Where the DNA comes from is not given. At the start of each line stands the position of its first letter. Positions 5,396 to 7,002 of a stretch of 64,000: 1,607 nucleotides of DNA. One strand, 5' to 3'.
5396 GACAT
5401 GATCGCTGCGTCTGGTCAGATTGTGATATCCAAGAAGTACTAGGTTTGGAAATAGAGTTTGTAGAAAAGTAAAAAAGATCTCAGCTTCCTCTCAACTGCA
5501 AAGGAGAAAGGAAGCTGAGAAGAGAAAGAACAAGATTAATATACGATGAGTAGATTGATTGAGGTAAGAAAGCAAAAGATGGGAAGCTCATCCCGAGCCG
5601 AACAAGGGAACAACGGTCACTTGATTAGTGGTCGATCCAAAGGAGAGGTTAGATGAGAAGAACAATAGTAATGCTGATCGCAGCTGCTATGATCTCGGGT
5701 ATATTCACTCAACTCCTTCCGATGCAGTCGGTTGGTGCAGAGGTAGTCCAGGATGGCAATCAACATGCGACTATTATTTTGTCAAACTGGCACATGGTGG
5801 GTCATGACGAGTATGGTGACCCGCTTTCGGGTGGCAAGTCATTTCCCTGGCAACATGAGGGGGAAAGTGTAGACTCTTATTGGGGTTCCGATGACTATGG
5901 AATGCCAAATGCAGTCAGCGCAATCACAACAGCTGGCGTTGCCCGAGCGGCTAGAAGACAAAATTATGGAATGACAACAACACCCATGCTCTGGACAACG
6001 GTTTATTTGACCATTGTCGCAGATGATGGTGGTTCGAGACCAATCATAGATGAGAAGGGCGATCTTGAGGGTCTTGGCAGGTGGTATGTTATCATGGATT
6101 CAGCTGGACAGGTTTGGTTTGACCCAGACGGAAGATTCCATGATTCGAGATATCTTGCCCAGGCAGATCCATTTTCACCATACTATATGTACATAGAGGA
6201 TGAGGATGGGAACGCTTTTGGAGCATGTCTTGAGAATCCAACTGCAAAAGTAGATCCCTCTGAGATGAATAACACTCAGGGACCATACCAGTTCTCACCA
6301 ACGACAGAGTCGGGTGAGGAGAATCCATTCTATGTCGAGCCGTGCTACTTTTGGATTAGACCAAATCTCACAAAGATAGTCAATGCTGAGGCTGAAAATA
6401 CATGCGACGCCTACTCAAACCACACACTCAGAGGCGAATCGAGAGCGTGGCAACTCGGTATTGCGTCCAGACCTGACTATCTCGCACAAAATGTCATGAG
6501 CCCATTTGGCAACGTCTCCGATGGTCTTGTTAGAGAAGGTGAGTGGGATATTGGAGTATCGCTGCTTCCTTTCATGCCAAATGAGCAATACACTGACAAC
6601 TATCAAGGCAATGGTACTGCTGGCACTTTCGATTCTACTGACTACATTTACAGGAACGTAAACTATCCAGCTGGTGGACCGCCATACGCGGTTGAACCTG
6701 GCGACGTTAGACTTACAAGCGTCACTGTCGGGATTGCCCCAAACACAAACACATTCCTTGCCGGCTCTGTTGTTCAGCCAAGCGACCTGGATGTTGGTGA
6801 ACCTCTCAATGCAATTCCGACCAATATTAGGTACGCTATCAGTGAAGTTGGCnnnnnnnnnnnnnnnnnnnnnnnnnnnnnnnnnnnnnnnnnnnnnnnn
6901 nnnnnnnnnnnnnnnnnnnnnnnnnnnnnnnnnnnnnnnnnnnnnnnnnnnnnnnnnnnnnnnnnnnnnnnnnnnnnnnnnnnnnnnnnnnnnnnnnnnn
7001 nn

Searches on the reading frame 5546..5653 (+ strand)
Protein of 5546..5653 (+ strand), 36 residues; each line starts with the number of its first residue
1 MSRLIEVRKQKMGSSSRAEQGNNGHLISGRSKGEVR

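Call 63: search_protein_families(library=ncbifam, proteins=[window:5546-5653:+], max_evalue=1)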
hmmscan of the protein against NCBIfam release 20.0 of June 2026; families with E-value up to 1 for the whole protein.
seq(36 aa): 0 families

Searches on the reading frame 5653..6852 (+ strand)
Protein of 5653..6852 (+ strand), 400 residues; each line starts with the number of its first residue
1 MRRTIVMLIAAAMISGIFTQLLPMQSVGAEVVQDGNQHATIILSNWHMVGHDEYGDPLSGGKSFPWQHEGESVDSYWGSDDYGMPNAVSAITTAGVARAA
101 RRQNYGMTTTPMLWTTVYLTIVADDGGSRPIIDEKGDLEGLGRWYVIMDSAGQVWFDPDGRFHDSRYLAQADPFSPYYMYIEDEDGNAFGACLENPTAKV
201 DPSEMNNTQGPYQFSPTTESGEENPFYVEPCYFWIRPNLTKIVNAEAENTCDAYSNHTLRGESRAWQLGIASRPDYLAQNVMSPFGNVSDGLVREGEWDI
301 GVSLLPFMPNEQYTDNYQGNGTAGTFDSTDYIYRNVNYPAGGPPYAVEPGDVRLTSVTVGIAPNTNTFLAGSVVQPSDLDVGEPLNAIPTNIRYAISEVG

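Call 18: find_related_loci(query=A2, collection=genome_contigs, flank=3000)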
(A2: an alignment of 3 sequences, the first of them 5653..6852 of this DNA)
Query A2 (400 aa) in genome_contigs; peptide patterns used: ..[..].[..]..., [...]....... (x = any residue, [..] = any of these).
142 stretches matched a pattern; 68 encode a relative of the query (tblastn E <= 1e-3); 68 distinct loci.
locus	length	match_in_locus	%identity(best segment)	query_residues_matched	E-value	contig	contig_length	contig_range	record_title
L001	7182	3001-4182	57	1-395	3e-144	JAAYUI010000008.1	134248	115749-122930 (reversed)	MAG: Caldisericales bacterium isolate AS27yjCOA_144 29132_AS27, whole genome shotgun sequence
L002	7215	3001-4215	52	1-395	8e-137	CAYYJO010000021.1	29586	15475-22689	MAG TPA_asm: uncultured Caldisericales bacterium isolate binchicken_co269_144 genome assembly, contig: NODE_1322_length_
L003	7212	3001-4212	51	1-395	1e-132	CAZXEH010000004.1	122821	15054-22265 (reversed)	MAG TPA_asm: uncultured Caldisericales bacterium isolate binchicken_co20_338 genome assembly, contig: NODE_384_length_12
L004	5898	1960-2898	35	1-307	8e-46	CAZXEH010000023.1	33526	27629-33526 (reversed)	MAG TPA_asm: uncultured Caldisericales bacterium isolate binchicken_co20_338 genome assembly, contig: NODE_2822_length_3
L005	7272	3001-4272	31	1-382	3e-40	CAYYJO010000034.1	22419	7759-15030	MAG TPA_asm: uncultured Caldisericales bacterium isolate binchicken_co269_144 genome assembly, contig: NODE_2052_length_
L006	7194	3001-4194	30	1-395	7e-40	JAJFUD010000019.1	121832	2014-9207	MAG: bacterium isolate bin.371 k141_1214524, whole genome shotgun sequence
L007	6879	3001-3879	33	1-279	1e-39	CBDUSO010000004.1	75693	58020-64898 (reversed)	MAG TPA_asm: uncultured bacterium isolate SRR22302365_binner12_Refined_153 genome assembly, contig: ERZ25074835.87, whol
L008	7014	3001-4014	30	1-309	1e-39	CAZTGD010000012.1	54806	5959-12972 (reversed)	MAG TPA_asm: uncultured Caldisericales bacterium isolate binchicken_co8_390 genome assembly, contig: NODE_480_length_548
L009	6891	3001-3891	31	1-286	1e-37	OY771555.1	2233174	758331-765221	MAG: Caldisericia bacterium isolate 048577e4-24bb-4769-bfae-6f43d69425f4 genome assembly, chromosome: 1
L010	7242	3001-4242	28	1-381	3e-37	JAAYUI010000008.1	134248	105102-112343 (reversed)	MAG: Caldisericales bacterium isolate AS27yjCOA_144 29132_AS27, whole genome shotgun sequence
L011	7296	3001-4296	28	1-359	3e-37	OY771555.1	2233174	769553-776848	MAG: Caldisericia bacterium isolate 048577e4-24bb-4769-bfae-6f43d69425f4 genome assembly, chromosome: 1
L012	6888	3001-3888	32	1-336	9e-37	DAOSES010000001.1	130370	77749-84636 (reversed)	MAG TPA_asm: Caldisericia bacterium isolate AMR_MDS_1799 NODE_103_length_130370_cov_14.878164, whole genome shotgun sequ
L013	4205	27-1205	29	1-380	2e-36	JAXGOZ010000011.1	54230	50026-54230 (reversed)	MAG: Caldisericia bacterium isolate AnMBR.bin291 bin291_11, whole genome shotgun sequence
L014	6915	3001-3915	32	1-293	2e-36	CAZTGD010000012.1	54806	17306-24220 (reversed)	MAG TPA_asm: uncultured Caldisericales bacterium isolate binchicken_co8_390 genome assembly, contig: NODE_480_length_548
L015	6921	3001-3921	30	1-293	1e-35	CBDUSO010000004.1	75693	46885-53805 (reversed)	MAG TPA_asm: uncultured bacterium isolate SRR22302365_binner12_Refined_153 genome assembly, contig: ERZ25074835.87, whol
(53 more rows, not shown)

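Call 40: find_related_loci(query=A2, collection=metagenome_contigs, flank=3000)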
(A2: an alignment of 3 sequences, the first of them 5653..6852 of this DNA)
Query A2 (400 aa) in metagenome_contigs; peptide patterns used: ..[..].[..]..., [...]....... (x = any residue, [..] = any of these).
188 stretches matched a pattern; 69 encode a relative of the query (tblastn E <= 1e-3); 69 distinct loci.
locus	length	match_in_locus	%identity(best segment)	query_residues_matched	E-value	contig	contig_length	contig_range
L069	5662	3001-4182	55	1-395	9e-138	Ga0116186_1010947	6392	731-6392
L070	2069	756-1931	55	1-393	3e-146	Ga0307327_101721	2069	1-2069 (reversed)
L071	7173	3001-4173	34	21-385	6e-48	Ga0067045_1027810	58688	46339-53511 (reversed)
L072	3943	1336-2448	32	1-381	4e-47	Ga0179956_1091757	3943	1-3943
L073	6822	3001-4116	32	1-381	1e-46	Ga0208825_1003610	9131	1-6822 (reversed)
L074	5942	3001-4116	32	1-381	9e-47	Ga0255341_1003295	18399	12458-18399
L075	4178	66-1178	32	1-381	7e-47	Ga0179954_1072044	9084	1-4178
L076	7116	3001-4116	31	1-381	2e-46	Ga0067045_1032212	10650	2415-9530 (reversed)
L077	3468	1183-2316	30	1-388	2e-43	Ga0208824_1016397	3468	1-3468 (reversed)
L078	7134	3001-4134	30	1-388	3e-43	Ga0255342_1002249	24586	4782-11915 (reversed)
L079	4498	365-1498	30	1-388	3e-43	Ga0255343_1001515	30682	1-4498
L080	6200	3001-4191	29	1-395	6e-42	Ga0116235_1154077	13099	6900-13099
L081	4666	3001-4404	29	1-397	3e-41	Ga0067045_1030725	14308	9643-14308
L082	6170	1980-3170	29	1-395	2e-40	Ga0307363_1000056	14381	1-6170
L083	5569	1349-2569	30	1-400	2e-40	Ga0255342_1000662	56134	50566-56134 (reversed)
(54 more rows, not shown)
